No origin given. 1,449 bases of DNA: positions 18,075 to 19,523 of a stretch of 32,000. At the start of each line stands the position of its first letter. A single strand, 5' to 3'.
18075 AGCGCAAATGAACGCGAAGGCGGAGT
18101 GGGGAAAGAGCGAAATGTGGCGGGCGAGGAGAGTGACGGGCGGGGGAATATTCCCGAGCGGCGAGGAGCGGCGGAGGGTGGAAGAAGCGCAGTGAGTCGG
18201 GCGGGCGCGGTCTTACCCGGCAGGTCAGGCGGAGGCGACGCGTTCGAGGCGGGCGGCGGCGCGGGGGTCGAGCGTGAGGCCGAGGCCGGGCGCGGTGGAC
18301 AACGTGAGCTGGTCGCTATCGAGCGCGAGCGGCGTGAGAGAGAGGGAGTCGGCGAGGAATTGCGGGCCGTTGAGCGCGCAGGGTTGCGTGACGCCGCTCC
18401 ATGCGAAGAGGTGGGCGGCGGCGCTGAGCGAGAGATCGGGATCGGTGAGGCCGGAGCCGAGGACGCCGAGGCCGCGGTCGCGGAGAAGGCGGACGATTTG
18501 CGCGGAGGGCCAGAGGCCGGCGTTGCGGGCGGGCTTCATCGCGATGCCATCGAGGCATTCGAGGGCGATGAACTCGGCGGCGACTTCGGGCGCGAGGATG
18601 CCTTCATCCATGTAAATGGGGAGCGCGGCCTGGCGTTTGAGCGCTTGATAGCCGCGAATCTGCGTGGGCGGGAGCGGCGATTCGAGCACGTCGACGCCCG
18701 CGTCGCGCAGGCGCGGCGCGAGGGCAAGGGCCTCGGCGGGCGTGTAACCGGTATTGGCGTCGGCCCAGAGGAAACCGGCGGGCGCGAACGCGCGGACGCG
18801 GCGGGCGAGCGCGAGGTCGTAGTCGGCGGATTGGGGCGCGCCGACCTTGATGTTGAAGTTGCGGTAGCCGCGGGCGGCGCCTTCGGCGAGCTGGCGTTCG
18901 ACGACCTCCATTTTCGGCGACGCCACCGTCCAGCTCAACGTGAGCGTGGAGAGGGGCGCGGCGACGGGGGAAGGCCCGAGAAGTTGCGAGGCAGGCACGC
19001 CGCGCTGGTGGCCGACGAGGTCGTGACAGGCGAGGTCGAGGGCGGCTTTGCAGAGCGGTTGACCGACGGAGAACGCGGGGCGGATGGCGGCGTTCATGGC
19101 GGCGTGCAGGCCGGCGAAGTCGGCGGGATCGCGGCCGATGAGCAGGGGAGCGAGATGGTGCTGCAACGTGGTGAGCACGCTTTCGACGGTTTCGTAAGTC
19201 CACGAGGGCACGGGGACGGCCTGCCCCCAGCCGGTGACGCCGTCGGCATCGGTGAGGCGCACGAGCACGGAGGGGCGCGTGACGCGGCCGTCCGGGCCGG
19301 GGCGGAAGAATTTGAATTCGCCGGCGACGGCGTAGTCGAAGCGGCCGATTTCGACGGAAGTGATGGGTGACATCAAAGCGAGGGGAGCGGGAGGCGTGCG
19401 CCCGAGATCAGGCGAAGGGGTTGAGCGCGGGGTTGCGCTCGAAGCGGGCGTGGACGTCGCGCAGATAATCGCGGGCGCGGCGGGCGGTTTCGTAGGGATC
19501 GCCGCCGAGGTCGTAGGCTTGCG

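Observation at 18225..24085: Uncharacterised cytoplasmic catabolic divergon: Gfo/Idh/MocA oxidoreductase, XylA-like TIM barrel, enolase-superfamily enzyme and signal-less heparinase II/III-like protein, coupled to a peptide-type importer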

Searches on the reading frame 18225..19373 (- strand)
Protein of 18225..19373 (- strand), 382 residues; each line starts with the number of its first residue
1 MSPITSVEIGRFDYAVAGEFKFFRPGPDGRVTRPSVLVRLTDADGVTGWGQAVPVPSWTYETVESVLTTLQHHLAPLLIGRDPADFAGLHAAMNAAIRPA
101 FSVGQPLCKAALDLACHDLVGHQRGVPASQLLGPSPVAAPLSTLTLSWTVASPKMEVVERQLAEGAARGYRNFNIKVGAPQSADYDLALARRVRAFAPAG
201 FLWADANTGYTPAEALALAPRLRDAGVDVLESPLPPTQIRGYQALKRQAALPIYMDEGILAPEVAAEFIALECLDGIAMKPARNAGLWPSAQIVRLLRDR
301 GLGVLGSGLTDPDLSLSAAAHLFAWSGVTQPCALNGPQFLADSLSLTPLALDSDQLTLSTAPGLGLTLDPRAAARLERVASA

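Call 6: search_protein_families(library=pfam, proteins=[window:18225-19373:-], max_evalue=0.01)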
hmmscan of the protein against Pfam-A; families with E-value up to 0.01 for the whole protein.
window:18225-19373:- (382 aa): 2 families
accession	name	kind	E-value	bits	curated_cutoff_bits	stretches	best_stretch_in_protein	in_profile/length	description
PF13378.12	MR_MLE_C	-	1.2e-31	110.5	29.4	1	160-371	4-218/219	Enolase C-terminal domain-like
PF02746.21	MR_MLE_N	-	1.8e-15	57.6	22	1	32-133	25-117/117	Mandelate racemase / muconate lactonizing enzyme, N-terminal domain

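Call 7: search_protein_families(library=ncbifam, proteins=[window:18225-19373:-], max_evalue=0.01)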
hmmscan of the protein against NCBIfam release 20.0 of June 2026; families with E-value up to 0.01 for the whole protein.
window:18225-19373:- (382 aa): 16 families
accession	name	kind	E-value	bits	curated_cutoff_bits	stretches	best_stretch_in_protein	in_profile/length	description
TIGR02534.1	mucon_cyclo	subfamily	2.6e-42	145.2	334.95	1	34-378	28-367/368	muconate/chloromuconate family cycloisomerase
NF043002.1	HProlDhtase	equivalog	1.9e-28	99.4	500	1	37-299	35-284/366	cis-3-hydroxy-L-proline dehydratase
NF041118.1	A_G_epim_Thtga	equivalog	3.5e-19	69.1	500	1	34-328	30-311/341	L-Ala-D/L-Glu epimerase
TIGR01928.1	menC_lowGC_arch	equivalog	2.5e-17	62.9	200.65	1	32-329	20-303/325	o-succinylbenzoate synthase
NF042940.1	racemase_DgcA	equivalog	2.6e-16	59.8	400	1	32-343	23-302/323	N-acetyl-D-Glu racemase DgcA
NF047820.1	TalGalacDh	equivalog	1.1e-15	57.5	500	1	69-374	67-362/371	L-talarate/galactarate dehydratase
TIGR01927.1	menC_gam_Gplu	equivalog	1.1e-13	51.2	130.55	1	32-341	20-298/307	o-succinylbenzoate synthase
NF002739.0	PRK02714.1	equivalog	2e-11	44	259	2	147-259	111-226/320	o-succinylbenzoate synthase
NF040790.2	glucon_galact_dh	equivalog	1.1e-10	40.9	750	1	35-134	25-119/390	bifunctional D-gluconate/D-galactonate dehydratase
NF043051.1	ManoateDhtManD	equivalog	1.6e-10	40.4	550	1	33-182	15-155/403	D-mannonate dehydratase ManD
NF040866.1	AraD_Arch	equivalog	3.4e-09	36.2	650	1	37-370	36-363/372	arabinonate dehydratase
NF011654.0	PRK15072.1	subfamily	2.3e-08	33.3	430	1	33-181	15-154/404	D-galactonate dehydratase family protein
NF010624.0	PRK14017.1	equivalog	1.2e-07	31.1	311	1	36-175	16-145/382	galactonate dehydratase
NF003473.0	PRK05105.1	equivalog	1.5e-06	27.5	236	1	33-325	29-289/331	o-succinylbenzoate synthase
NF011708.0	PRK15129.1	equivalog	0.00063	18.9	343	1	36-341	29-305/321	L-Ala-D/L-Glu epimerase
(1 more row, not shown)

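Call 16: search_solved_structures(query=window:18225-19373:-, max_evalue=1e-10)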
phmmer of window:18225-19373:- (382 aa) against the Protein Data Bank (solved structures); distinct sequences matched with E-value up to 1e-10: 63 (the best 60 are shown).
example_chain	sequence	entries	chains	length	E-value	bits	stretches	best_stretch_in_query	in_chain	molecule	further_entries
4m0x_A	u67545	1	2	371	6.1e-32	114.5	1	35-372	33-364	Chloromuconate cycloisomerase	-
1nu5_A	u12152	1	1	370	3e-31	112.2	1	37-372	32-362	Chloromuconate cycloisomerase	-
3ct2_A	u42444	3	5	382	2.1e-30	109.4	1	34-374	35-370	Muconate cycloisomerase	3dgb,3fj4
3i4k_A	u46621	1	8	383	2.7e-30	109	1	36-369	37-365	Muconate lactonizing enzyme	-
2p88_A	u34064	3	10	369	6e-30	107.9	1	33-369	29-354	Mandelate racemase/muconate lactonizing enzyme family protein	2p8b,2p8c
1muc_A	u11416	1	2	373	5.5e-29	104.7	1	34-378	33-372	MUCONATE LACTONIZING ENZYME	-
2muc_A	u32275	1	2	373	6e-29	104.6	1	34-378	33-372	PROTEIN (MUCONATE CYCLOISOMERASE)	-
3muc_A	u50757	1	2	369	6.8e-29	104.4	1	35-377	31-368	PROTEIN (MUCONATE CYCLOISOMERASE)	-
1bkh_A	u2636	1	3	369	9.1e-29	104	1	35-377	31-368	MUCONATE LACTONIZING ENZYME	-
1f9c_A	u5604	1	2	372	1.5e-28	103.3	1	35-377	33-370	PROTEIN (MUCONATE CYCLOISOMERASE I)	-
3fcp_A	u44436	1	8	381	2.2e-26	96.1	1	35-370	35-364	L-Ala-D/L-Glu epimerase, a muconate lactonizing enzyme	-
1jpm_A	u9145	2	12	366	2.8e-26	95.8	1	31-366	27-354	L-Ala-D/L-Glu Epimerase | similar to chloromuconate cycloisomerase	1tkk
3i6t_A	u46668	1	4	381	4e-26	95.3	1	36-376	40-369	Muconate cycloisomerase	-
4mgg_A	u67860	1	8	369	1.8e-25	93.2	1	35-367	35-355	Muconate lactonizing enzyme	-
2chr_A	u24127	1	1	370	3.4e-25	92.2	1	36-378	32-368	CHLOROMUCONATE CYCLOISOMERASE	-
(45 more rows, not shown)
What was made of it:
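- Tried and rejected: The match to 4GGB/4HPN, which I recall as Gci, is weak (56 bits over part of the protein; call 16), so I dropped it.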

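Call 34: find_homologous_proteins(query=window:18225-19373:-, max_evalue=1e-20)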
Query window:18225-19373:- (382 aa): 3691 proteins with E <= 1e-20 among 8000 candidates; the best 120 are listed.
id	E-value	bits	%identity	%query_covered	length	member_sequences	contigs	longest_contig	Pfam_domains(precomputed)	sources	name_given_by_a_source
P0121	3.2e-248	841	100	100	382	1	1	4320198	PF13378.13,PF02746.22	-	-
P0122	1.1e-225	767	90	100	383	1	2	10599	PF13378.13,PF02746.22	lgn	-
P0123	1.3e-219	747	89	99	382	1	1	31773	PF13378.13,PF02746.22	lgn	-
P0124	1.8e-213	727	82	100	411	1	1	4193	PF13378.13,PF02746.22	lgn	-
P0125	7.1e-201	685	82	99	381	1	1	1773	PF13378.13,PF02746.22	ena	-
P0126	5.9e-198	676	82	99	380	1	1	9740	PF13378.13,PF02746.22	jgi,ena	-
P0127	1.3e-197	675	82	99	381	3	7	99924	PF13378.13,PF02746.22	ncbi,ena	-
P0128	3.1e-197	673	81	99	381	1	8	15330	PF13378.13,PF02746.22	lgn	-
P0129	3.9e-197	673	82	99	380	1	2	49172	PF13378.13,PF02746.22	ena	-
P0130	1.4e-196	671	82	99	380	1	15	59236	PF13378.13,PF02746.22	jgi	jgi:L-alanine-DL-glutamate epimerase-like enolase superfamily enzyme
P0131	1.9e-196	671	82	100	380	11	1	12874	PF13378.13,PF02746.22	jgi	-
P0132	3.5e-196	670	79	99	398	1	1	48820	PF13378.13,PF02746.22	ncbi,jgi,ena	jgi:L-alanine-DL-glutamate epimerase-like enolase superfamily enzyme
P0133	5.7e-196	669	82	99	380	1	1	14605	PF13378.13,PF02746.22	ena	-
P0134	7.5e-196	669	82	99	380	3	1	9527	PF13378.13,PF02746.22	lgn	-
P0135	8.8e-195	665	80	100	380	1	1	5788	PF13378.13,PF02746.22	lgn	-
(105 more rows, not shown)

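Call 63: search_solved_structures(query=window:18225-19373:-, max_evalue=1e-29, show_alignments=3)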
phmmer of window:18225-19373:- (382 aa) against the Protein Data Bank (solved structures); distinct sequences matched with E-value up to 1e-29: 5.
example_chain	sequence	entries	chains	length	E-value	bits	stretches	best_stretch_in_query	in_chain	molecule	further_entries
4m0x_A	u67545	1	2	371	6.1e-32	114.5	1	35-372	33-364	Chloromuconate cycloisomerase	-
1nu5_A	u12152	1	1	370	3e-31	112.2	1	37-372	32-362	Chloromuconate cycloisomerase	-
3ct2_A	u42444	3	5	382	2.1e-30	109.4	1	34-374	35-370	Muconate cycloisomerase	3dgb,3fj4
3i4k_A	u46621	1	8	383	2.7e-30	109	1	36-369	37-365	Muconate lactonizing enzyme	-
2p88_A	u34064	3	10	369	6e-30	107.9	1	33-369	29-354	Mandelate racemase/muconate lactonizing enzyme family protein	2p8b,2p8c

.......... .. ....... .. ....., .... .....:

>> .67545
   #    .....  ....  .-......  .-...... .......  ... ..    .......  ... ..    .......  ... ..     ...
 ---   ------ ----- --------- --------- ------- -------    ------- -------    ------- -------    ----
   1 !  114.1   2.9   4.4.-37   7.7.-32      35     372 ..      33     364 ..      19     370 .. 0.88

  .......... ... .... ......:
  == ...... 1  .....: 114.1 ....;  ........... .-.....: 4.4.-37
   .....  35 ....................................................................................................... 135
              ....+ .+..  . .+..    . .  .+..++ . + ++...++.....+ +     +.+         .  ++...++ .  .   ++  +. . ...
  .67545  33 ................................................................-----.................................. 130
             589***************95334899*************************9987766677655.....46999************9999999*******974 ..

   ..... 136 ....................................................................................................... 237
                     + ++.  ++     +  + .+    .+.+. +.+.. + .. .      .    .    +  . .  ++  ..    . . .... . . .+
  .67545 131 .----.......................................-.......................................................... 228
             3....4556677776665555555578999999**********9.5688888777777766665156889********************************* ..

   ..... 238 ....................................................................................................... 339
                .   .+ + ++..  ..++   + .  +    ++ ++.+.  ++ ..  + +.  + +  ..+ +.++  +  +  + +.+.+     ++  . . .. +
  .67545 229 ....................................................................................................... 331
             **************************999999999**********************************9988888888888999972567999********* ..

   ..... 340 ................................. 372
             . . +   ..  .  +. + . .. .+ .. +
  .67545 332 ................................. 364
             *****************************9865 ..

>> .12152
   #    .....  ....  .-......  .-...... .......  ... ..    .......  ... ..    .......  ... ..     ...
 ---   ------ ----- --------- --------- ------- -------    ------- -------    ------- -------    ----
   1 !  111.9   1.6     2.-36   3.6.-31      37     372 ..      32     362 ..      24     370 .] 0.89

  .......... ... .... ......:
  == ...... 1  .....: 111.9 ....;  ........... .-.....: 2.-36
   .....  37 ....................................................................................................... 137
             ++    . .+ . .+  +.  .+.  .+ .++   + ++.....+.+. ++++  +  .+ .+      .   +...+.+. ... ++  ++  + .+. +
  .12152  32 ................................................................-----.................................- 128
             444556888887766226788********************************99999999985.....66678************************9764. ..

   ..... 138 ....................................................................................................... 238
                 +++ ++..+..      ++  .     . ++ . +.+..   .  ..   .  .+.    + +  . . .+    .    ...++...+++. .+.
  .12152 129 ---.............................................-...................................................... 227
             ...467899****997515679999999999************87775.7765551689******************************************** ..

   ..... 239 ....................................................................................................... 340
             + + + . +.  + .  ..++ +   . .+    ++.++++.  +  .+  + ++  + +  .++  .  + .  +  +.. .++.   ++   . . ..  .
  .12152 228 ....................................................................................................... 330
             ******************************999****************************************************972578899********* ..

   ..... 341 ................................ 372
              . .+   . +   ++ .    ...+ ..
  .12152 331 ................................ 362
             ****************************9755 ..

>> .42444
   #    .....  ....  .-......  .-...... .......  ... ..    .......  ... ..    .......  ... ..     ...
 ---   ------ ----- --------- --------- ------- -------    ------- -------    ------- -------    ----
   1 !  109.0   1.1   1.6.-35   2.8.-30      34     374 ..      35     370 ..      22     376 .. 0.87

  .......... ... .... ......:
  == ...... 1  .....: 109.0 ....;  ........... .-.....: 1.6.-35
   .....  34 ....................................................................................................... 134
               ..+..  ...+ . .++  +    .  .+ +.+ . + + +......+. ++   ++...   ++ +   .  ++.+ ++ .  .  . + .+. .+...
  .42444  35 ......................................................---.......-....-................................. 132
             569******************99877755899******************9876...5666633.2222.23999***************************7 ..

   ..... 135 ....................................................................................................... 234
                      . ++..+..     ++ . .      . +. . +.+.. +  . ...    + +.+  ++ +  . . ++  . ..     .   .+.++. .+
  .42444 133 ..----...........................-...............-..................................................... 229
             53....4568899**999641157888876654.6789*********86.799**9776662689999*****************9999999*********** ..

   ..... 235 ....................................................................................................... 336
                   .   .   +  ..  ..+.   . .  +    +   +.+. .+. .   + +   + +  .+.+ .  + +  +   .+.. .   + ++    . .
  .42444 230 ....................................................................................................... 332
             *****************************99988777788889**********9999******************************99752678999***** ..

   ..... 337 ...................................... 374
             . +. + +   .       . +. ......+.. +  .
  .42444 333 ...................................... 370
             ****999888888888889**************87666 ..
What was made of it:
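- On Dipeptide (L-Ala-D/L-Glu) epimerases: The strand-8 position aligned to the cycloisomerases reads C-A-L-N-G-P (call 63).
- Closest known: Muconate and chloromuconate cycloisomerases. Same: The D/E/D metal ligands, the second Lys of KxK, the strand-6 Lys and an acidic residue at the position I take to be MLE Glu327 all align (calls 16, 63).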
